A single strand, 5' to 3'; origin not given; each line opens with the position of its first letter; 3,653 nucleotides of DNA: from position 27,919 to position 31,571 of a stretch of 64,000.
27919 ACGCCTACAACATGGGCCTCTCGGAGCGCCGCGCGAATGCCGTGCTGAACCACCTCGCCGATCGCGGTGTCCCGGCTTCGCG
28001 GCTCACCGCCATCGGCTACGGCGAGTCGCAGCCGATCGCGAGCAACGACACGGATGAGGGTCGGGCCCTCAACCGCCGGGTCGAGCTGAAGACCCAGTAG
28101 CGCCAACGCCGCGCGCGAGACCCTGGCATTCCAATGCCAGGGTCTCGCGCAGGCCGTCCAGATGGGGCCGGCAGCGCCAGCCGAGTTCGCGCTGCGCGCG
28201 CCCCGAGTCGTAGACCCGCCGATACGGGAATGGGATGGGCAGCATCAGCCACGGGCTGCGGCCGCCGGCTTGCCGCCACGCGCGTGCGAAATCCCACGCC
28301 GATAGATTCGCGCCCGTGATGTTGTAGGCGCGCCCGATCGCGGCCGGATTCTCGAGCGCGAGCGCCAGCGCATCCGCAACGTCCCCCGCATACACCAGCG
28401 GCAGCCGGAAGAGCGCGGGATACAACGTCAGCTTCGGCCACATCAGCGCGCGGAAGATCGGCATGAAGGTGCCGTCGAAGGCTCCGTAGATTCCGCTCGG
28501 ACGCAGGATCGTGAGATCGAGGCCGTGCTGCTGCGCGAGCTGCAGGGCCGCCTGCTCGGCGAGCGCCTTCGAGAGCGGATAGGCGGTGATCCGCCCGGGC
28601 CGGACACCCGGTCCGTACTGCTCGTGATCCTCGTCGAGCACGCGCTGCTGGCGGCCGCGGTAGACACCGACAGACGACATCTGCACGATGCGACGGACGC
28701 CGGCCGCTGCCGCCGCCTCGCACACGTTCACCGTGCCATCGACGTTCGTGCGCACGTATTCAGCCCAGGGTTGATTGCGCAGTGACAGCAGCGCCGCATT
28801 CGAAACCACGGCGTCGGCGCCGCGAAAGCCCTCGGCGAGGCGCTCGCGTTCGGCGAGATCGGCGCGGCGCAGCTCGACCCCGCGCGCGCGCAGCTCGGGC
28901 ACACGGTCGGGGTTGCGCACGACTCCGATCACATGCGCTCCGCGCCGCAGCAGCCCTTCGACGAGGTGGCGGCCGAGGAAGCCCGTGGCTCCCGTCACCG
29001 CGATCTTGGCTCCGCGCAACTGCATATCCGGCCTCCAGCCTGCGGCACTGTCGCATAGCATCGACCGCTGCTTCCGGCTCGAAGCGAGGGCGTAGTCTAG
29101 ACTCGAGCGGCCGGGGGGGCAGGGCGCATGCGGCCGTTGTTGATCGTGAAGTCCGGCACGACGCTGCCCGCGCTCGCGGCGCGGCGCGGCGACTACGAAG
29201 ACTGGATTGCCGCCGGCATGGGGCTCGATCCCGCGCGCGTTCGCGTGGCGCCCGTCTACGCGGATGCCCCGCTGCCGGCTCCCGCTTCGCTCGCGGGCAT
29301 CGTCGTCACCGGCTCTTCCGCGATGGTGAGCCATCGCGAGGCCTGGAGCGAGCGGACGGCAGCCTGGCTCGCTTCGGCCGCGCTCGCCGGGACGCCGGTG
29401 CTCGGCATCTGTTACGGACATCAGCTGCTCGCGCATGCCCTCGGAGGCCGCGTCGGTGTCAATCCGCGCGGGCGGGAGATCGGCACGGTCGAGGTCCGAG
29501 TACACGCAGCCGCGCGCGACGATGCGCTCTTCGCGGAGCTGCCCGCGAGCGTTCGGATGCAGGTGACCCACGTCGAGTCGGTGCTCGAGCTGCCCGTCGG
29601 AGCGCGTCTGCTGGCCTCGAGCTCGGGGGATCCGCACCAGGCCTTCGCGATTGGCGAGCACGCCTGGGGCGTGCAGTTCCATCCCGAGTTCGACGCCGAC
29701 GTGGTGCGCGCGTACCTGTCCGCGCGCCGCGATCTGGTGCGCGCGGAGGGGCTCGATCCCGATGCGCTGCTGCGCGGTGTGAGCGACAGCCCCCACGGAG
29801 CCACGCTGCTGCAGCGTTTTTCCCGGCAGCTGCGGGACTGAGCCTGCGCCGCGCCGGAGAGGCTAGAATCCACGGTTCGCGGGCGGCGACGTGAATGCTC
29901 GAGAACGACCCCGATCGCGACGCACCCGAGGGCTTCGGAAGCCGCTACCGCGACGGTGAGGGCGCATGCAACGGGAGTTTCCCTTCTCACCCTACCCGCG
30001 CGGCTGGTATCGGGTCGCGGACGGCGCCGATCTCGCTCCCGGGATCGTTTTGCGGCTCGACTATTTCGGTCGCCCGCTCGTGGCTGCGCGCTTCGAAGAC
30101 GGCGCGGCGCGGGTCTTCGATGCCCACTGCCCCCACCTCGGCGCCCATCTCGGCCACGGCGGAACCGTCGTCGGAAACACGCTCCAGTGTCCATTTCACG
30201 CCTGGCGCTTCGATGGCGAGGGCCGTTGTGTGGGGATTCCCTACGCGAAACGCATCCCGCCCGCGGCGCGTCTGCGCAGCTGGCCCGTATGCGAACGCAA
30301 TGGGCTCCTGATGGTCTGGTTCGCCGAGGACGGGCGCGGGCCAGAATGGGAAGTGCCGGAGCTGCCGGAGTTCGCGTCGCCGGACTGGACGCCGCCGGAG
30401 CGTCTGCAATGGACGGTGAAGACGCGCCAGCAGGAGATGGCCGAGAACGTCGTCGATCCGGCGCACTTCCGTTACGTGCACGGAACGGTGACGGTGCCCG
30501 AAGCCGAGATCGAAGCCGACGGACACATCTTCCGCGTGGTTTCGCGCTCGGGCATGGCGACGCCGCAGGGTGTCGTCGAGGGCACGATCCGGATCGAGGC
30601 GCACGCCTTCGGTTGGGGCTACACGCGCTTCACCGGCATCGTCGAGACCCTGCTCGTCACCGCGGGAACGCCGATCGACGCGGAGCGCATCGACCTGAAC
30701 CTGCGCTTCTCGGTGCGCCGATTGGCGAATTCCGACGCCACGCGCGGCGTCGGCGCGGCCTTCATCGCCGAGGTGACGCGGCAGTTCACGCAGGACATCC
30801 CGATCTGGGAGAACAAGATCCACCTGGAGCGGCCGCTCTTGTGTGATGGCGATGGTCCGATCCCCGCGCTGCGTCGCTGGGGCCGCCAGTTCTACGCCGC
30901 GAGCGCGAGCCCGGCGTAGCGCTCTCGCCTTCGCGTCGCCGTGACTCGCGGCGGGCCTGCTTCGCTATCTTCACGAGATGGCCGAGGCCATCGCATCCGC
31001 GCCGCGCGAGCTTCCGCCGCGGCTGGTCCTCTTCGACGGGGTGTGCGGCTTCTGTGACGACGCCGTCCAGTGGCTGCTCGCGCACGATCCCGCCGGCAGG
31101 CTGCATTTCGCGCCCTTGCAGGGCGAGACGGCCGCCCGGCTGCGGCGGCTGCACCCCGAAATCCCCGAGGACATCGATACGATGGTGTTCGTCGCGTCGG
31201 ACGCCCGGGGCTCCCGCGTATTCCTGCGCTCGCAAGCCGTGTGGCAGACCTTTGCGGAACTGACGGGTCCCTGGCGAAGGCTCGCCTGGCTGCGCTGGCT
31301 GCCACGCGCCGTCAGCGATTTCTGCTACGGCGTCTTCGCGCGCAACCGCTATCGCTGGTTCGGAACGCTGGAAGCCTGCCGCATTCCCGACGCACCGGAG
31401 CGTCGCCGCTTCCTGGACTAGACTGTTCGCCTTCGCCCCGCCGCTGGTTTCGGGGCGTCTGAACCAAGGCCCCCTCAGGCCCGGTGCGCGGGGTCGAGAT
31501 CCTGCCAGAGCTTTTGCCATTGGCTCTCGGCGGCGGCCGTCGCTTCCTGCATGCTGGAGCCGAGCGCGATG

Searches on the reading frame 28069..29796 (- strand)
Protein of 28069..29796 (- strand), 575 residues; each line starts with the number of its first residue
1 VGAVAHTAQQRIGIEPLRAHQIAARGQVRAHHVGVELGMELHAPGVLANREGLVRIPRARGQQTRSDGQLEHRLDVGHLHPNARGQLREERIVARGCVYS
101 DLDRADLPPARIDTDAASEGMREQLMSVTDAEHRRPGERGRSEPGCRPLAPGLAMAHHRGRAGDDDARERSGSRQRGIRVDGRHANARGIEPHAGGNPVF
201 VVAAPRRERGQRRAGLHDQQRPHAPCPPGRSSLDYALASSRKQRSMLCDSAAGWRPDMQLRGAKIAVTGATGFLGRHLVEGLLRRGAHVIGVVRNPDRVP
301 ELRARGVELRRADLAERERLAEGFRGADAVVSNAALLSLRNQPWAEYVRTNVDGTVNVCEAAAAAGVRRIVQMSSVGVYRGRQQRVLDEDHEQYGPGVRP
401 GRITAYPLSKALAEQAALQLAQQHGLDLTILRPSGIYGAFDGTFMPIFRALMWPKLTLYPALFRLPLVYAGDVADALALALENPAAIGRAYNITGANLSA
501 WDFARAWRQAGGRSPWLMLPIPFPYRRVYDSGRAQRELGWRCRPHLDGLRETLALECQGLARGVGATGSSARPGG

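Call 42: search_protein_families(library=pfam, proteins=[window:28069-29796:-], max_evalue=0.0001)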
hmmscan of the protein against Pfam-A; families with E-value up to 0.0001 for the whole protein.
window:28069-29796:- (575 aa): 10 families
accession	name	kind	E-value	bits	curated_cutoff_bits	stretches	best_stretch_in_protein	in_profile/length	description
PF01370.27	Epimerase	-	1.3e-38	133.2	20.9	1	265-493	1-239/240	NAD dependent epimerase/dehydratase family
PF13460.12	NAD_binding_10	-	3.7e-27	95.8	27.2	1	269-436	1-146/184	NAD(P)H-binding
PF01073.25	3Beta_HSD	-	2.3e-25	89.6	22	1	266-483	1-231/280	3-beta hydroxysteroid dehydrogenase/isomerase family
PF07993.18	NAD_binding_4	-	3e-20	72.9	20.1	2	324-438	86-209/258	Male sterility protein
PF05368.20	NmrA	-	1.3e-15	58.2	27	1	264-380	4-111/298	NmrA-like family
PF16363.11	GDP_Man_Dehyd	-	2.1e-14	54.2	27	1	267-440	2-187/332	GDP-mannose 4,6 dehydratase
PF04321.23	RmlD_sub_bind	-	3.5e-13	49.7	27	1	264-509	2-229/287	RmlD substrate binding domain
PF00106.31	adh_short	-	1.5e-07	31.6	26.6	1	265-377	3-138/195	short chain dehydrogenase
PF02719.21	Polysacc_synt_2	-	2.3e-07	30.8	20.2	1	265-375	1-128/293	Polysaccharide biosynthesis protein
PF08659.16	KR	-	2.7e-05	24.6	22.6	0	266-382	4-143/180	KR domain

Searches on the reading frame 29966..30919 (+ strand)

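Call 42: search_protein_families(library=pfam, proteins=[window:29966-30919:+], max_evalue=0.0001)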
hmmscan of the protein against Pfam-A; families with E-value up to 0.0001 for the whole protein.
window:29966-30919:+ (317 aa): 3 families
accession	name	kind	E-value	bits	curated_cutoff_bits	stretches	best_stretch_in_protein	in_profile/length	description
PF19298.5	KshA_C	-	1.5e-38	133.4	23.3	1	117-310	1-207/207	3-Ketosteroid 9alpha-hydroxylase C-terminal domain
PF00355.32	Rieske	-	5.9e-19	68.2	20.3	1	14-98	2-85/88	Rieske [2Fe-2S] domain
PF19112.6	VanA_C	-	6.5e-06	26.8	23.5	0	153-192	3-44/193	Vanillate O-demethylase oxygenase C-terminal domain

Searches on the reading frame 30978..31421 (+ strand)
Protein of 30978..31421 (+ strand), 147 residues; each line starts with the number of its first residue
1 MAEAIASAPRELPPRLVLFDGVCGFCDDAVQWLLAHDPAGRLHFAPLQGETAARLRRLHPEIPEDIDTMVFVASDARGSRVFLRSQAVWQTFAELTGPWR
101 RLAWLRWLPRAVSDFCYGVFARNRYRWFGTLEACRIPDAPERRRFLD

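Call 42: search_protein_families(library=pfam, proteins=[window:30978-31421:+], max_evalue=0.0001)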
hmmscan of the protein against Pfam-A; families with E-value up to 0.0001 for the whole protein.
window:30978-31421:+ (147 aa): 1 family
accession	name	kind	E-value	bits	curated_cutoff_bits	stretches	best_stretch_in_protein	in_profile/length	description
PF04134.17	DCC1-like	-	3.1e-27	96.5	27.8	1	17-129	1-112/113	DCC1-like thiol-disulfide oxidoreductase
